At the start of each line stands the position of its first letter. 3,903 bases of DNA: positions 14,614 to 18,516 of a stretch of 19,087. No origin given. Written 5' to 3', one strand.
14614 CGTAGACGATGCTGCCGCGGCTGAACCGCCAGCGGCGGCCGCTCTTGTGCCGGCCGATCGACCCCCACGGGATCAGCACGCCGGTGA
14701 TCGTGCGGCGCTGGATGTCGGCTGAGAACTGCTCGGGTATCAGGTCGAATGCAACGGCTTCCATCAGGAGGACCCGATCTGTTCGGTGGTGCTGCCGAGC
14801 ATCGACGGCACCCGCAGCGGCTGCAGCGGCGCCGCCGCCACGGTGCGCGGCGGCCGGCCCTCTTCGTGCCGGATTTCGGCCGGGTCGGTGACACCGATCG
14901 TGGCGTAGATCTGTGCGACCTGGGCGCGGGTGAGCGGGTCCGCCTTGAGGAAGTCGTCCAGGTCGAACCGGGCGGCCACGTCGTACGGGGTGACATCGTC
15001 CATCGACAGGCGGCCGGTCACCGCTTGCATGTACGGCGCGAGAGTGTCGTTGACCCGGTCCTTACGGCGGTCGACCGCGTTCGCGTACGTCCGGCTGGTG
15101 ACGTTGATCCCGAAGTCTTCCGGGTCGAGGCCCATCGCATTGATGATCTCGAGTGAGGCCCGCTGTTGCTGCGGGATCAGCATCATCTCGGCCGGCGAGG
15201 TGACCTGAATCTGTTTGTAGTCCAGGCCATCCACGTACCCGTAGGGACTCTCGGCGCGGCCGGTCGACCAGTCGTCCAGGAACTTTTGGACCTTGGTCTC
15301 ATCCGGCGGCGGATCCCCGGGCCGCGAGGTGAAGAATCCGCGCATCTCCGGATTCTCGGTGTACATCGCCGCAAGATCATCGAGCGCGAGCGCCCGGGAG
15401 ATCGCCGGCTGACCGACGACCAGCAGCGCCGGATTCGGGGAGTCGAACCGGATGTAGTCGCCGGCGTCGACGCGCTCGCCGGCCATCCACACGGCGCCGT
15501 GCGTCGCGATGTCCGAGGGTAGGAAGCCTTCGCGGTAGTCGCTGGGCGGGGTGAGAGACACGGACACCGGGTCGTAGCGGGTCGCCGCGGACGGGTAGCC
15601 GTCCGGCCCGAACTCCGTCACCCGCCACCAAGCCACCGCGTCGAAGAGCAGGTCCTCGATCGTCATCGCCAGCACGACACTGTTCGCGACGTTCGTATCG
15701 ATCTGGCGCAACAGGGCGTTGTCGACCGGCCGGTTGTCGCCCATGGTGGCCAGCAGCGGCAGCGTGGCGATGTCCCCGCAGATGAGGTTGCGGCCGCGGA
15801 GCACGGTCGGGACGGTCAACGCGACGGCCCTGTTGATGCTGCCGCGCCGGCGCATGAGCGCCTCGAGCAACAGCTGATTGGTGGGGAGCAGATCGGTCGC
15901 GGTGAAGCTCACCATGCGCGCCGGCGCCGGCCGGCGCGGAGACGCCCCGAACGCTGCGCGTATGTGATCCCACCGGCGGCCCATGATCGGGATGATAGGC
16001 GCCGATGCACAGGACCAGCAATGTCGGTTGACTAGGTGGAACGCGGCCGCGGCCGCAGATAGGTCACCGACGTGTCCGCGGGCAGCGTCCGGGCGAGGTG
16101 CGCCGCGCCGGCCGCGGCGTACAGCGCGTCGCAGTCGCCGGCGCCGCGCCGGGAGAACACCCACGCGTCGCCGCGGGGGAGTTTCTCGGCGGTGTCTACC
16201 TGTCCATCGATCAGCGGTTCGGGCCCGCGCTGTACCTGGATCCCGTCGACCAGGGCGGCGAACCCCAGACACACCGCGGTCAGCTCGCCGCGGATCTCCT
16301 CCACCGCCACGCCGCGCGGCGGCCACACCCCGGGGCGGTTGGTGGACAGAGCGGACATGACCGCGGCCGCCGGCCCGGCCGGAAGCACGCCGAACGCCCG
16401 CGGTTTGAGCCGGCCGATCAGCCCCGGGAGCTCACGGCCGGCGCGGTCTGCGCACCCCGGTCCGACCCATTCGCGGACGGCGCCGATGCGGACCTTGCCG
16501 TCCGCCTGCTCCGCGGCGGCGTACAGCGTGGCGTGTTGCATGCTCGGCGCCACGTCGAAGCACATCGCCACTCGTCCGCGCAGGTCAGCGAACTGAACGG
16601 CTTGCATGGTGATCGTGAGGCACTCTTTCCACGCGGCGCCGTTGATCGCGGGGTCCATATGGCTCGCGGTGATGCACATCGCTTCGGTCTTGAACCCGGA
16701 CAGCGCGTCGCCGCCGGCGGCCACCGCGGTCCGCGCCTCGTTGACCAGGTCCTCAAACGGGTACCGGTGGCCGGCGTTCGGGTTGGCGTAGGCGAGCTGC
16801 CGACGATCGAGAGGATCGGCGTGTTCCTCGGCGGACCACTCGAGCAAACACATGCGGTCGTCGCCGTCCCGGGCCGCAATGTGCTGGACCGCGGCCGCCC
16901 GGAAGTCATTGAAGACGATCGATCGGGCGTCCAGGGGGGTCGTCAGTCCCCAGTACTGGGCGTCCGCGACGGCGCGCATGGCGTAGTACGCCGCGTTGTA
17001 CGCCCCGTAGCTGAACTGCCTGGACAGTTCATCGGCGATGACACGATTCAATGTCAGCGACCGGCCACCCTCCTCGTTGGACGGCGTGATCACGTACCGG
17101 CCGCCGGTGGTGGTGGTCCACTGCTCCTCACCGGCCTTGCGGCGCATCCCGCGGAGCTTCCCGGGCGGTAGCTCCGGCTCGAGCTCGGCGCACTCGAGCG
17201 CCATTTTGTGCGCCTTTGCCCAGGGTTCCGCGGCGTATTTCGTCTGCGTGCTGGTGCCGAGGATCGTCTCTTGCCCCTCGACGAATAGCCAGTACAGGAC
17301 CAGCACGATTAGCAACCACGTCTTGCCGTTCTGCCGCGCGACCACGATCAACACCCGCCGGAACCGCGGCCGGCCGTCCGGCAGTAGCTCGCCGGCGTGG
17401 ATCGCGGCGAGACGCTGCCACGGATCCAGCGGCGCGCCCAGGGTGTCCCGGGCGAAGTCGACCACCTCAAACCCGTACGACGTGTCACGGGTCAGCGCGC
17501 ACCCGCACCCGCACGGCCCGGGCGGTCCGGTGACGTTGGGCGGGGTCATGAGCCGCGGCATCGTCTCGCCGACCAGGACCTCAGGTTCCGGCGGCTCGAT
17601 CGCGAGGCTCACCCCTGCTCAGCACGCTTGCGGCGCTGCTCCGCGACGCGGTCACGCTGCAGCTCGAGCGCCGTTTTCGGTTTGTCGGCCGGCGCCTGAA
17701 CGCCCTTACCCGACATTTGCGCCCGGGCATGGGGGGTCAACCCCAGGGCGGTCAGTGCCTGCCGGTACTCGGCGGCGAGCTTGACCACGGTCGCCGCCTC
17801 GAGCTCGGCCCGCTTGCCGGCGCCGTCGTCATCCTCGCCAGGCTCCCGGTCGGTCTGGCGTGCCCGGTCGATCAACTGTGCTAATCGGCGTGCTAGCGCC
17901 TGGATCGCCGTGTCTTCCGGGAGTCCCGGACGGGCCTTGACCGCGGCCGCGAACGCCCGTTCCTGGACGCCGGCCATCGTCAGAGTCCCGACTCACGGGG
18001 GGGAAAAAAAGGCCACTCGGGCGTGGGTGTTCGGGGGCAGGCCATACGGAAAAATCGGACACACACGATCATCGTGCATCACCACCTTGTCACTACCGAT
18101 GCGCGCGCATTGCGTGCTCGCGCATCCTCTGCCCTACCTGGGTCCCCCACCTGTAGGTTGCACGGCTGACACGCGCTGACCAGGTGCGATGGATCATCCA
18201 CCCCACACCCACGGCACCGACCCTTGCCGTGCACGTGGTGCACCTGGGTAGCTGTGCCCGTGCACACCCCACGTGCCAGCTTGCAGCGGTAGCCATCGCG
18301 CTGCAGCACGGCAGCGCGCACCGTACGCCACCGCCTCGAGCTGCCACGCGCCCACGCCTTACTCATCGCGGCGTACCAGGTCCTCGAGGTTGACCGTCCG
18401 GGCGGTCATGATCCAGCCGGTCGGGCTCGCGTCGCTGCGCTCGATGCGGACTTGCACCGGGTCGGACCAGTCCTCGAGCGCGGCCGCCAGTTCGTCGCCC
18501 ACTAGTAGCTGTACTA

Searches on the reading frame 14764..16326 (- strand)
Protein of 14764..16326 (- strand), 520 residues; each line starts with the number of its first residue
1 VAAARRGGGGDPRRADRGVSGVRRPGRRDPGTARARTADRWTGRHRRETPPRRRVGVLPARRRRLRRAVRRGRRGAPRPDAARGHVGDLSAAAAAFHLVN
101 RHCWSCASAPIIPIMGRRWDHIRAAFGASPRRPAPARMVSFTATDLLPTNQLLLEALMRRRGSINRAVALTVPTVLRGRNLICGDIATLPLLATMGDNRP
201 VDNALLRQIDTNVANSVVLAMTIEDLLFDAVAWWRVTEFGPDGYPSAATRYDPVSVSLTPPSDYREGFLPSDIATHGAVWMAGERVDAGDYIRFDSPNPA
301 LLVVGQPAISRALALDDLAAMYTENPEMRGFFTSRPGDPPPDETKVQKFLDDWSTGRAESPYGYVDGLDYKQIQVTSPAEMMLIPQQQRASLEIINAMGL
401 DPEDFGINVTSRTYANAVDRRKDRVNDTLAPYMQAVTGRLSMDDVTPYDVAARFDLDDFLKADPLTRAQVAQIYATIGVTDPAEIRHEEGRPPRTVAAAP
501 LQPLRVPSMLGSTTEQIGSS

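Call 11: search_protein_families(library=pfam, max_evalue=0.01, proteins=[window:14764-16326:-])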
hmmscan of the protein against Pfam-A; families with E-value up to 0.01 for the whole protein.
window:14764-16326:- (520 aa): 1 family
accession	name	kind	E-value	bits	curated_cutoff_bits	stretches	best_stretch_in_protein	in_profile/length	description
PF04860.17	Phage_portal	-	2.1e-19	70.3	39.1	1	173-490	1-321/321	Phage portal protein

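Call 12: search_protein_families(library=phrogs, max_evalue=0.01, proteins=[window:14764-16326:-])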
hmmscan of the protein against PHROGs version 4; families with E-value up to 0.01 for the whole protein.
window:14764-16326:- (520 aa): 3 families
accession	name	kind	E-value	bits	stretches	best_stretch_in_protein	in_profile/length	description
phrog_12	-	head and packaging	4.4e-20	73.2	1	160-496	81-420/646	portal protein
phrog_2662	-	head and packaging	1.1e-09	38.4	1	332-504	239-418/717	portal protein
phrog_5929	-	head and packaging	3.7e-05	24.1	1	365-494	55-185/228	portal protein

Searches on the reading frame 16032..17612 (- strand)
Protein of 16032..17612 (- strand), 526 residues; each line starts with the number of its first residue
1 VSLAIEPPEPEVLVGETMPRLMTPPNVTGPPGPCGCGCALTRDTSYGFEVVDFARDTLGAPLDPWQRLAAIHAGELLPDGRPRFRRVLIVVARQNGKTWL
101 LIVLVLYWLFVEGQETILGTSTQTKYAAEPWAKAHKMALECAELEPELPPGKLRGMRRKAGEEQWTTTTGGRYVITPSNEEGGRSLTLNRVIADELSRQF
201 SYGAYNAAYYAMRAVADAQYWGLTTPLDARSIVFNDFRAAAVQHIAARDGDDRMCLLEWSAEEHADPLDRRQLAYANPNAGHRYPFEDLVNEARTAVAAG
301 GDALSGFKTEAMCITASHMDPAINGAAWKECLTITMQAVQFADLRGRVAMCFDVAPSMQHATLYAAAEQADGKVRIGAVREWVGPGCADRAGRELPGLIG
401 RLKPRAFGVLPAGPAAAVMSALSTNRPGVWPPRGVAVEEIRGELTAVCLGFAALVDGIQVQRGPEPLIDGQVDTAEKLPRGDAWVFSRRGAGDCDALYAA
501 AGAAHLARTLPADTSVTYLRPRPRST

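Call 11: search_protein_families(library=pfam, max_evalue=0.01, proteins=[window:16032-17612:-])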
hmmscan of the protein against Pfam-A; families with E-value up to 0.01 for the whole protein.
window:16032-17612:- (526 aa): 0 families

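Call 12: search_protein_families(library=phrogs, max_evalue=0.01, proteins=[window:16032-17612:-])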
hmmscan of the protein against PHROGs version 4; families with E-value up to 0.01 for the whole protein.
window:16032-17612:- (526 aa): 5 families
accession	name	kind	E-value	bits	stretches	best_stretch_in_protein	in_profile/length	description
phrog_9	-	head and packaging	2.3e-48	166.6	1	14-519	60-675/812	terminase large subunit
phrog_4914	-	head and packaging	9e-07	29.7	1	80-144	101-167/213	terminase large subunit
phrog_2699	-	head and packaging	2e-06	27.9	1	250-354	13-113/315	terminase large subunit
phrog_2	-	head and packaging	1.4e-05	25.1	1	63-279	267-455/807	terminase large subunit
phrog_7579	-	head and packaging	0.0052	17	0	88-338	21-236/239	terminase large subunit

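Call 13: search_dna_similar(query=window:16032-17612:-, collection=phages, mode=protein, max_rows=25)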
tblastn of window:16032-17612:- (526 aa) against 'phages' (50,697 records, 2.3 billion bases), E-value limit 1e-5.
Records with a match: 456; places in all: 456; records where one place covers at least 80% of the query: 229.
Best place of each record, by identity: <60% 456.
By first word of the organism name: Arthrobacter 204; Microbacterium 96; Mycobacterium 56; Gordonia 50; Corynebacterium 30; Propionibacterium 9; Curtobacterium 7; Nocardia 1; Caudoviricetes 1; Pasteurella 1; and 1 more.
By host as written in the record: Arthrobacter sp. ATCC 21022 139; Microbacterium foliorum NRRL B-24224 53; Gordonia terrae 3612 40; Microbacterium foliorum NRRL B-24224 SEA 31; Mycobacterium smegmatis mc2 155 27; Arthrobacter globiformis B-2979 27; Mycobacterium smegmatis mc#155 19; Arthrobacter globiformis NRRL B-2979 SEA 15; and 47 more.
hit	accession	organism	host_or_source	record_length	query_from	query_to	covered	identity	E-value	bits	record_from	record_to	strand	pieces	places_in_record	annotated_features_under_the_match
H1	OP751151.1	Arthrobacter phage Chridison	Arthrobacter sp. ATCC 21022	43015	13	489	91%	30.1%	3e-36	150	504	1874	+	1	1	2: terminase | 1: hypothetical protein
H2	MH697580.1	Gordonia phage Catfish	Gordonia terrae 3612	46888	12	486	90%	30.2%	5e-32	137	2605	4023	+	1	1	6: terminase large subunit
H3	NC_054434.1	Gordonia phage Catfish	Gordonia terrae 3612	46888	12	486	90%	30.2%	5e-32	137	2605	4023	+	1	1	6: terminase large subunit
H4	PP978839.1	Arthrobacter phage AustinPowers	Arthrobacter sp. ATCC 21022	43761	13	489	91%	29.9%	2e-35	147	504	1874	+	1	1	2: terminase | 1: hypothetical protein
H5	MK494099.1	Mycobacterium phage Typha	Mycobacterium smegmatis mc#155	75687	13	489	91%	29.7%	2e-22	107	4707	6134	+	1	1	9: terminase | 8: RNaseE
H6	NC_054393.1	Mycobacterium phage Typha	Mycobacterium smegmatis mc#155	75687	13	489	91%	29.7%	2e-22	107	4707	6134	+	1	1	9: terminase | 8: Rnase E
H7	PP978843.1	Arthrobacter phage PinkFriday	Arthrobacter sp. ATCC 21022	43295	13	489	91%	29.7%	4e-36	149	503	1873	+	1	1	2: terminase | 1: hypothetical protein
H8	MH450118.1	Arthrobacter phage Herb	Arthrobacter sp. ATCC 21022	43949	13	489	91%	29.7%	5e-36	149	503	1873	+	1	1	2: terminase | 1: hypothetical protein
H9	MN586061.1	Arthrobacter phage Maria1952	Arthrobacter sp. 21022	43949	13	489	91%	29.7%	5e-36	149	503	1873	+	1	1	2: terminase | 1: hypothetical protein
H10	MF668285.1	Arthrobacter phage Temper16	Arthrobacter sp. ATCC 21022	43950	13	489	91%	29.7%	5e-36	149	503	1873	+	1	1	terminase | hypothetical protein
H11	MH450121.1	Arthrobacter phage KingBob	Arthrobacter sp. ATCC 21022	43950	13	489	91%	29.7%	5e-36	149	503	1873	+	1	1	2: terminase | 1: hypothetical protein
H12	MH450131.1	Arthrobacter phage Sergei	Arthrobacter sp. ATCC 21022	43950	13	489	91%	29.7%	5e-36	149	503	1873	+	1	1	2: terminase | 1: hypothetical protein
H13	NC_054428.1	Arthrobacter phage Sergei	Arthrobacter sp. ATCC 21022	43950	13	489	91%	29.7%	5e-36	149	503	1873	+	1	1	2: terminase | 1: hypothetical protein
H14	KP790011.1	Gordonia phage Gsput1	Gordonia sputi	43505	3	486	92%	29.1%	1e-32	139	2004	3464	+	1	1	TerL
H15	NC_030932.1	Gordonia phage Gsput1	Gordonia sputi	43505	3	486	92%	29.1%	1e-32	139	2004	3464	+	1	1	TerL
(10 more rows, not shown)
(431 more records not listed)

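Call 15: find_related_loci(query=window:16032-17612:-, collection=viral_contigs, flank=10000)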
Query window:16032-17612:- (526 aa) in viral_contigs; peptide patterns used: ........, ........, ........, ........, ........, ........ (x = any residue, [..] = any of these).
5 stretches matched a pattern; 5 encode a relative of the query (tblastn E <= 1e-3); 5 distinct loci.
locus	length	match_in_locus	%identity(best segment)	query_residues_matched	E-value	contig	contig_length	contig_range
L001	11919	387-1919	79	6-517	0e+0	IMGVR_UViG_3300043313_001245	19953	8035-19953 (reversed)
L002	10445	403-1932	48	13-512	6e-125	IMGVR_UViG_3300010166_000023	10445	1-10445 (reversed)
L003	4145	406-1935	46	14-511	3e-122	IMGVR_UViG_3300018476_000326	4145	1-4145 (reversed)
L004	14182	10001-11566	46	8-512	2e-111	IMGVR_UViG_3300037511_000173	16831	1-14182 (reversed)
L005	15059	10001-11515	48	15-511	5e-105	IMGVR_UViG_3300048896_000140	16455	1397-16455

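Call 44: find_related_loci(query=A4, collection=viral_contigs, flank=10000)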
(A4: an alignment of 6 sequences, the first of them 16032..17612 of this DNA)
Query A4 (526 aa) in viral_contigs; peptide patterns used: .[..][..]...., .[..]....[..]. (x = any residue, [..] = any of these).
235 stretches matched a pattern; 133 encode a relative of the query (tblastn E <= 1e-3); the best 80 are kept; 80 distinct loci.
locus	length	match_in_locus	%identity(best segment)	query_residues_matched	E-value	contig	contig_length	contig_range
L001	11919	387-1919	79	6-517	0e+0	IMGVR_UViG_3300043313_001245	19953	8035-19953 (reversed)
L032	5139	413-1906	66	13-524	0e+0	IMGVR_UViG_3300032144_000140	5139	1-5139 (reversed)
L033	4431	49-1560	53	11-512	4e-151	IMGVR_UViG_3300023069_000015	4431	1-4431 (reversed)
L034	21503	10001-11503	50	9-519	7e-146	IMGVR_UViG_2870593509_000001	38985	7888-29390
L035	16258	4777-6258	50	9-513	2e-141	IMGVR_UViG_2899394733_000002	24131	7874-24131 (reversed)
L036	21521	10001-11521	49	9-511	4e-141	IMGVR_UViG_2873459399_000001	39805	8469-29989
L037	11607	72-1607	52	13-524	8e-141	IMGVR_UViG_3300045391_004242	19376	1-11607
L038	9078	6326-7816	52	13-512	8e-138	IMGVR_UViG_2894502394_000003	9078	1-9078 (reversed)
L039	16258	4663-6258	47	9-509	4e-137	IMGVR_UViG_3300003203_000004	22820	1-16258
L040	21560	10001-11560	47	2-510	4e-137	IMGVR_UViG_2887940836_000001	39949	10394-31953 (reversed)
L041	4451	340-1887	48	6-525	6e-136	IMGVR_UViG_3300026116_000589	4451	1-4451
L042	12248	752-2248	49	13-511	5e-132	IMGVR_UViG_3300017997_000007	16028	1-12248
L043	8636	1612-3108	49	13-511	4e-132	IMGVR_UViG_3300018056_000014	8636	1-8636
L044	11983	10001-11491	50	9-511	2e-131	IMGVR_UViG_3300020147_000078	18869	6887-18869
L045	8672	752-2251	50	13-512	2e-131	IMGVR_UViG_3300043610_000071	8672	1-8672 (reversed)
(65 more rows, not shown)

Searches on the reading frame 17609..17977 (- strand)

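Call 38: search_protein_families(library=phrogs, max_evalue=0.01, proteins=[window:17609-17977:-])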
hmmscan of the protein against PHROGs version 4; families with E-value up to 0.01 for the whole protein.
window:17609-17977:- (122 aa): 4 families
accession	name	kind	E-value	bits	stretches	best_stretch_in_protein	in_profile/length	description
phrog_10594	-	unknown function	9.9e-07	30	1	6-118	19-117/125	-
phrog_83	-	head and packaging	0.0034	17.9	1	62-111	155-203/246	terminase small subunit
phrog_10639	-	DNA, RNA and nucleotide metabolism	0.004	18.2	1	20-116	25-123/127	DNA binding protein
phrog_37254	-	unknown function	0.0064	17.6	0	57-94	56-93/144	-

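Call 39: search_protein_families(library=pfam, max_evalue=0.05, proteins=[window:17609-17977:-])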
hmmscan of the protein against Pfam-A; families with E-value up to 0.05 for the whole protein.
window:17609-17977:- (122 aa): 2 families
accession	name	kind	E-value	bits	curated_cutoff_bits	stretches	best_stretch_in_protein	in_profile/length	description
PF23931.1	Terminase_6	-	1.2e-11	45.4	27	1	20-120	14-94/96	Terminase small subunit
PF05119.17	Terminase_4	-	0.0027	18.5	24.7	1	24-91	25-94/98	Phage terminase, small subunit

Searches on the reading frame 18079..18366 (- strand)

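Call 38: search_protein_families(library=phrogs, max_evalue=0.01, proteins=[window:18079-18366:-])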
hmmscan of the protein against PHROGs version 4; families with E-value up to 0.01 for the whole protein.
window:18079-18366:- (95 aa): 17 families
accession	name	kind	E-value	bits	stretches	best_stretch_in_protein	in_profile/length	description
phrog_144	-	DNA, RNA and nucleotide metabolism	7.3e-12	46.3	1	3-74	62-133/175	HNH endonuclease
phrog_589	-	DNA, RNA and nucleotide metabolism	2.2e-11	44.8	1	3-88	68-153/179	HNH endonuclease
phrog_333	-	DNA, RNA and nucleotide metabolism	8.1e-10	40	1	3-71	6-76/138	HNH endonuclease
phrog_1271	-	DNA, RNA and nucleotide metabolism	1.2e-06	29.2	1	8-81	249-323/361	HNH endonuclease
phrog_2323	-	DNA, RNA and nucleotide metabolism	1.7e-06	29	1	6-72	17-82/113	HNH endonuclease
phrog_14314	-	DNA, RNA and nucleotide metabolism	1.3e-05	26.7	1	16-71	7-59/252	HNH endonuclease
phrog_8048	-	DNA, RNA and nucleotide metabolism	1.3e-05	25.5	1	6-73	157-225/273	HNH endonuclease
phrog_119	-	DNA, RNA and nucleotide metabolism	3.2e-05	23.9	1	8-72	186-253/443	HNH endonuclease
phrog_5718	-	DNA, RNA and nucleotide metabolism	0.00051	20.1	1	10-83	113-182/394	HNH endonuclease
phrog_16986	-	unknown function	0.0011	19.5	1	14-75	9-67/248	-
phrog_7785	-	DNA, RNA and nucleotide metabolism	0.0012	19.9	1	14-84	57-122/147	HNH endonuclease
phrog_7370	-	DNA, RNA and nucleotide metabolism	0.0024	18.9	1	15-72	31-82/115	HNH endonuclease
phrog_2214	-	DNA, RNA and nucleotide metabolism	0.0053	16.9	1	10-72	178-235/429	HNH endonuclease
phrog_16726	-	DNA, RNA and nucleotide metabolism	0.0054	17.5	1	14-75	82-142/308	HNH endonuclease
phrog_338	-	DNA, RNA and nucleotide metabolism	0.0058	17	1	3-80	184-266/340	HNH endonuclease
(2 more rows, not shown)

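Call 39: search_protein_families(library=pfam, max_evalue=0.05, proteins=[window:18079-18366:-])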
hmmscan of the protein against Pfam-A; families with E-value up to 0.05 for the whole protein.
window:18079-18366:- (95 aa): 1 family
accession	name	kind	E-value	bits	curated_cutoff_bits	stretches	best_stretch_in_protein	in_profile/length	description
PF01844.29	HNH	-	0.025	15.1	21.4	1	38-74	12-45/47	HNH endonuclease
